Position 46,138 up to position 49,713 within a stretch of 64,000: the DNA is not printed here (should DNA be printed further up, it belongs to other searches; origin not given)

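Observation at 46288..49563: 1091-aa T9SS cargo protein made of four ~232-aa double-DUF4397-like units encoded by near-identical 696-bp tandem DNA repeats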

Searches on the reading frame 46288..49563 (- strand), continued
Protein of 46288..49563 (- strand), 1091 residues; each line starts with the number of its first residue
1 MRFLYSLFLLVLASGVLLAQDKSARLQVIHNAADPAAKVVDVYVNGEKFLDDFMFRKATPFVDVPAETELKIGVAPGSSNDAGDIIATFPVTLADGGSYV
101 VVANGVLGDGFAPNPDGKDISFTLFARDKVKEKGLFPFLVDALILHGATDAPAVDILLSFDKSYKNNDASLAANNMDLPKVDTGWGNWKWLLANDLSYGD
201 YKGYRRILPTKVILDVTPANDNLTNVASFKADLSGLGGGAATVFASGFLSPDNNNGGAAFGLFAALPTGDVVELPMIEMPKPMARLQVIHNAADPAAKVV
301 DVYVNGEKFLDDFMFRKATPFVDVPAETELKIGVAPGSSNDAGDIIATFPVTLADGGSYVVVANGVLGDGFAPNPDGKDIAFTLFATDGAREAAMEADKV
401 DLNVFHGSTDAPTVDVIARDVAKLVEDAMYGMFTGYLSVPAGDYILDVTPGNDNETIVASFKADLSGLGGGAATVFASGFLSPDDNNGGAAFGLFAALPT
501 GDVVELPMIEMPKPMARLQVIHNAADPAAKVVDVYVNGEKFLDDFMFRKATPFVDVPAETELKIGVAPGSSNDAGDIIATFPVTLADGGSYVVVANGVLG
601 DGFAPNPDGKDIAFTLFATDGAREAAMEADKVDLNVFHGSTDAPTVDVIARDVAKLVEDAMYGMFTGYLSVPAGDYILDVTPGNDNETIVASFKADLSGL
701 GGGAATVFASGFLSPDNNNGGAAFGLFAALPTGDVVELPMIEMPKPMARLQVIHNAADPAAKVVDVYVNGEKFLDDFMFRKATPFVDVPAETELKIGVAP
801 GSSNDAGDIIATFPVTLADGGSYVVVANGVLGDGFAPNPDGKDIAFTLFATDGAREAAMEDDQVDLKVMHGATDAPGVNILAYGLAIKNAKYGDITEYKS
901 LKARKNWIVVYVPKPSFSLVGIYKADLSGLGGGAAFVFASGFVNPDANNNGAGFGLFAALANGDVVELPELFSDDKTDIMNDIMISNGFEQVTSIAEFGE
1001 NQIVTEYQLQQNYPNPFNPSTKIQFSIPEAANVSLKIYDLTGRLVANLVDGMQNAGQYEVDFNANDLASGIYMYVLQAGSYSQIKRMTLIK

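Call 26: find_encoding_contigs(protein=P0085, flank=8000, max_places=3)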
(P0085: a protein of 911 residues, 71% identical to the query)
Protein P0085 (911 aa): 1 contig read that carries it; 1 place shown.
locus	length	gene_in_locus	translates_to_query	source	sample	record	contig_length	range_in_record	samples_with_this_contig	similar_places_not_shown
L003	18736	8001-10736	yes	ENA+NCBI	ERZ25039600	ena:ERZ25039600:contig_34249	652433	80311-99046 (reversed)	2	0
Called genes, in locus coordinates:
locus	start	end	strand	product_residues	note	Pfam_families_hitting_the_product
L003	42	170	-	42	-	-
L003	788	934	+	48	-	-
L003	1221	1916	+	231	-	PF01988:VIT1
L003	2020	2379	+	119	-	PF00190:Cupin_1 (weak), PF07883:Cupin_2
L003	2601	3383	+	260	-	-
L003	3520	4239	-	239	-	PF06808:DctM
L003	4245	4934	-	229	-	PF06808:DctM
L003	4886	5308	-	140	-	PF04290:DctQ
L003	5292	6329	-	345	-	PF03480:DctP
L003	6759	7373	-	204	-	PF16811:TAtT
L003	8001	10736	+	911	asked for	PF14344:DUF4397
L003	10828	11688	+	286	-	PF14344:DUF4397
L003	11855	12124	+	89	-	PF18962:Por_Secre_tail, PF13860:FlgD_ig (weak)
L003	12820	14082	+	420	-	PF03773:ArsP_1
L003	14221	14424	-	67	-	-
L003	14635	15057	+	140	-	PF01451:LMWPc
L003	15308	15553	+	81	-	PF13192:Thioredoxin_3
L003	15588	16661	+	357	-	PF01758:SBF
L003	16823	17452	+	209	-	PF00484:Pro_CA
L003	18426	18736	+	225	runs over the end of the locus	-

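Call 37: search_protein_families(library=ncbifam, proteins=[window:46288-49563:-], max_evalue=0.01)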
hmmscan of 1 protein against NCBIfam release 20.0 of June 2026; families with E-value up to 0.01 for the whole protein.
window:46288-49563:- (1091 aa): 6 families
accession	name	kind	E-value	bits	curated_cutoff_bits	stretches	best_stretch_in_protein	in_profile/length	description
TIGR04183.1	Por_Secre_tail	domain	2.7e-11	43.3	23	1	1013-1087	2-69/72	T9SS type A sorting domain-containing protein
NF052323.1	T9SSA_dep_M6i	equivalog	2.8e-10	38.8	600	1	1011-1091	959-1038/1043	T9SS-dependent M6-like inactivated metalloprotease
NF038113.1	T9SSA_dep_M36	equivalog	3e-10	38.9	885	1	975-1087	763-866/869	T9SS-dependent M36 family metallopeptidase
NF033707.1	T9SS_sortase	equivalog_domain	3.4e-05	21.7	420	1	1010-1083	999-1082/1095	type IX secretion system sortase PorU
NF052228.1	T9SS_PorZ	equivalog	0.0038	15.7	260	1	1013-1075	676-739/757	type IX secretion system anionic LPS delivery protein PorZ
NF050177.1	TapA_OM_Porphy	equivalog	0.0067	15.2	500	0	1001-1079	462-533/544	TapA/TapC family T9SS-dependent outer membrane protein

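Call 41: find_related_loci(query=window:46288-49563:-, collection=genome_contigs, flank=8000)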
Query window:46288-49563:- (1091 aa) in genome_contigs; peptide patterns used: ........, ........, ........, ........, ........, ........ (x = any residue, [..] = any of these).
20 stretches matched a pattern; 1 encode a relative of the query (tblastn E <= 1e-3); 1 distinct loci.
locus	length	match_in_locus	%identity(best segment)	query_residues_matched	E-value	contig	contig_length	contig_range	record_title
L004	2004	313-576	40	1009-1091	8e-17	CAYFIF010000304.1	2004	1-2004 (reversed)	MAG TPA_asm: uncultured bacterium isolate ERP001736_co2_396 genome assembly, contig: NODE_64500_length_2004_cov_8.296049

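Call 73: list_cluster_members(proteins=[P0085, P0122, P0002, P0019, P0112])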
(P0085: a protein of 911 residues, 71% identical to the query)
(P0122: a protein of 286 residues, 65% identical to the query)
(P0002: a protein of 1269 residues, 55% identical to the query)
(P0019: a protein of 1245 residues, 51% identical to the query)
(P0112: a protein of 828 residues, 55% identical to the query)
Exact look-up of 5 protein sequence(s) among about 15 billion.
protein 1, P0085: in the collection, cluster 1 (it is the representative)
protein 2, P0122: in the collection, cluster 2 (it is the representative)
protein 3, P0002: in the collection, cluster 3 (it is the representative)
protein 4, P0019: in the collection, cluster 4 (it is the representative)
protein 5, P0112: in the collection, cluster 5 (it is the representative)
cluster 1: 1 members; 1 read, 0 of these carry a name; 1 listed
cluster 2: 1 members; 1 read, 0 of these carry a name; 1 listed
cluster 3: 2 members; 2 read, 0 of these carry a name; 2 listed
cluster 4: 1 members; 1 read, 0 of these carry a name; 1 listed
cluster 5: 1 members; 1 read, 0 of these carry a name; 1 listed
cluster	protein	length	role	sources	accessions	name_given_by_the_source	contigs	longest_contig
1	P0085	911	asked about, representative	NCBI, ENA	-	-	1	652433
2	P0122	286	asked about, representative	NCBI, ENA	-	-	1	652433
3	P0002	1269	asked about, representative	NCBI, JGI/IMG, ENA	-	-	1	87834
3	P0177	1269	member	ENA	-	-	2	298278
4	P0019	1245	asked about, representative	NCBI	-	-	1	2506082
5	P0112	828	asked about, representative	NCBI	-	-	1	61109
